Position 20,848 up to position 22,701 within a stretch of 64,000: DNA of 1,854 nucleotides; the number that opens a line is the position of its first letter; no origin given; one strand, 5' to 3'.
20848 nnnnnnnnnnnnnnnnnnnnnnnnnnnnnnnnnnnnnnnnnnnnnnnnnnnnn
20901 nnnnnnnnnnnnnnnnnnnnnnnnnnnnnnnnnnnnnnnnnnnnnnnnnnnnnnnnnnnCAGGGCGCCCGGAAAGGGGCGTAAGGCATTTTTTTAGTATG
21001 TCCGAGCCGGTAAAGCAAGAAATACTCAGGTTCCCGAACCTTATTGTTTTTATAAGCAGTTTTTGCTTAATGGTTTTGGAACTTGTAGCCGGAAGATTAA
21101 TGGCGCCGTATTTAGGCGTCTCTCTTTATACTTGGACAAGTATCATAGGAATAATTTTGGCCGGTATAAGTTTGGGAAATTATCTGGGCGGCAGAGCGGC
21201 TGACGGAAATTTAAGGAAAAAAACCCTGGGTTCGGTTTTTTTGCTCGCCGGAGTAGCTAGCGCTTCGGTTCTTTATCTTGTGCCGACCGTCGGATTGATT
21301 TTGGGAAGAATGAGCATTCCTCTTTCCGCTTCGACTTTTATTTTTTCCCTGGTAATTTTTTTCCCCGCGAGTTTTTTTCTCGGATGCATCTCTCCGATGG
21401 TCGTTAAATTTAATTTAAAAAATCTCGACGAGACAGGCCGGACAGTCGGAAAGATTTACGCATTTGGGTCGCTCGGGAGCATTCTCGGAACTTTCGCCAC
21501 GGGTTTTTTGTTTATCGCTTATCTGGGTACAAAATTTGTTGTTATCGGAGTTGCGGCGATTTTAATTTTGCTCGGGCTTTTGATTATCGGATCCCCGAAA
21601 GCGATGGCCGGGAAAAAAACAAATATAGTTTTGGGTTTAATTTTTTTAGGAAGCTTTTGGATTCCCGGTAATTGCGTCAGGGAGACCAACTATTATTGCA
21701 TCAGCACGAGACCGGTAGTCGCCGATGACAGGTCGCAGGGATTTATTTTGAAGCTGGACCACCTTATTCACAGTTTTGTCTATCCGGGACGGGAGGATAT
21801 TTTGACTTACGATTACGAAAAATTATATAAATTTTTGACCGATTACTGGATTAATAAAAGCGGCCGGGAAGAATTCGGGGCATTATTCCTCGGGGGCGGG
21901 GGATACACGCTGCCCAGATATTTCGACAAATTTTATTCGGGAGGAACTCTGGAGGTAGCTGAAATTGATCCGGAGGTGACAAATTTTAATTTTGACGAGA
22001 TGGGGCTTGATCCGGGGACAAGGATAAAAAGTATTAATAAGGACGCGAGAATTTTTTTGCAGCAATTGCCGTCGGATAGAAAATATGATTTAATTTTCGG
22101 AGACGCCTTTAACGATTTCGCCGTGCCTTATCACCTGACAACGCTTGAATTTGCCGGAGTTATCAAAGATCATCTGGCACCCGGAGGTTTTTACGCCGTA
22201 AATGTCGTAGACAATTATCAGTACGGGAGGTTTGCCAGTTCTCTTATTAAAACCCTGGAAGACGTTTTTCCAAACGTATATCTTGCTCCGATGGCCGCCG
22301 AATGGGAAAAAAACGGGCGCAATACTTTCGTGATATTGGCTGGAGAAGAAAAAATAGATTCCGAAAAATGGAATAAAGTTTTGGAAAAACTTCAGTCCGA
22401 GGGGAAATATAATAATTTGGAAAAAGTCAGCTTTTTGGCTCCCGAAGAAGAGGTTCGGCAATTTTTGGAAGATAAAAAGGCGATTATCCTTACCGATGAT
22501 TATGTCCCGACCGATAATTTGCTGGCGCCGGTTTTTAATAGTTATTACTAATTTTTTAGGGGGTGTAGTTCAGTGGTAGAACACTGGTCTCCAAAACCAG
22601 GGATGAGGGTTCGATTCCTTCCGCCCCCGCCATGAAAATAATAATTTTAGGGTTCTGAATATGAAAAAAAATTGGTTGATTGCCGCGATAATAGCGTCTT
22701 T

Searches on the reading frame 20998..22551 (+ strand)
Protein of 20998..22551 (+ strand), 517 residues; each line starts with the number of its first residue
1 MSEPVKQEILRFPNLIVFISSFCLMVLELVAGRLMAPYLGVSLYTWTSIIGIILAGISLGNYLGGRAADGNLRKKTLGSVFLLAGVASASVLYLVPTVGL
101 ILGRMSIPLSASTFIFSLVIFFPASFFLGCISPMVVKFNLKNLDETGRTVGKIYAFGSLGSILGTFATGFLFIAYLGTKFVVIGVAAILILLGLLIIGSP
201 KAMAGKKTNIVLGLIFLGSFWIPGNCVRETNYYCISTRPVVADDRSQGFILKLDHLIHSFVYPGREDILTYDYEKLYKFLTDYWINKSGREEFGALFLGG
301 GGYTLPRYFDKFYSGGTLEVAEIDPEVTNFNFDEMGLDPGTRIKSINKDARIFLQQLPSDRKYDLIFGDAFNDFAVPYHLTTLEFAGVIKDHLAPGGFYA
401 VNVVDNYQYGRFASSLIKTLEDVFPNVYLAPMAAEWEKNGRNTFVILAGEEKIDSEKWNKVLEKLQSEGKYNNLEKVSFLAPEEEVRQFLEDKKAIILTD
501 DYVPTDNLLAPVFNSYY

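Call 6: search_protein_families(library=pfam, proteins=[window:20998-22551:+], max_evalue=1)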
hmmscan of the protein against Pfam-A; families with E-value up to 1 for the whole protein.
window:20998-22551:+ (517 aa): 6 families
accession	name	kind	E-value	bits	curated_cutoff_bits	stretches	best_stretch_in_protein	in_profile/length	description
PF07690.21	MFS_1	-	3.4e-05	23.4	33.4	1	15-200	3-175/347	Major Facilitator Superfamily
PF12832.13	MFS_1_like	-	4e-05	23.3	25.2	1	49-207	39-187/373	MFS_1 like family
PF01564.23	Spermine_synth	-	0.045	13.7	22.9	1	296-430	23-159/186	Spermine/spermidine synthase domain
PF10758.14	DUF2586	-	0.081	12.4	26.4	1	432-479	141-188/386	Protein of unknown function (DUF2586)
PF01596.23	Methyltransf_3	-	0.22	11.2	22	1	317-385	71-143/204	O-methyltransferase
PF16080.10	Phage_holin_2_3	-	0.64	10.5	28.8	1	34-55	13-35/56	Bacteriophage holin family HP1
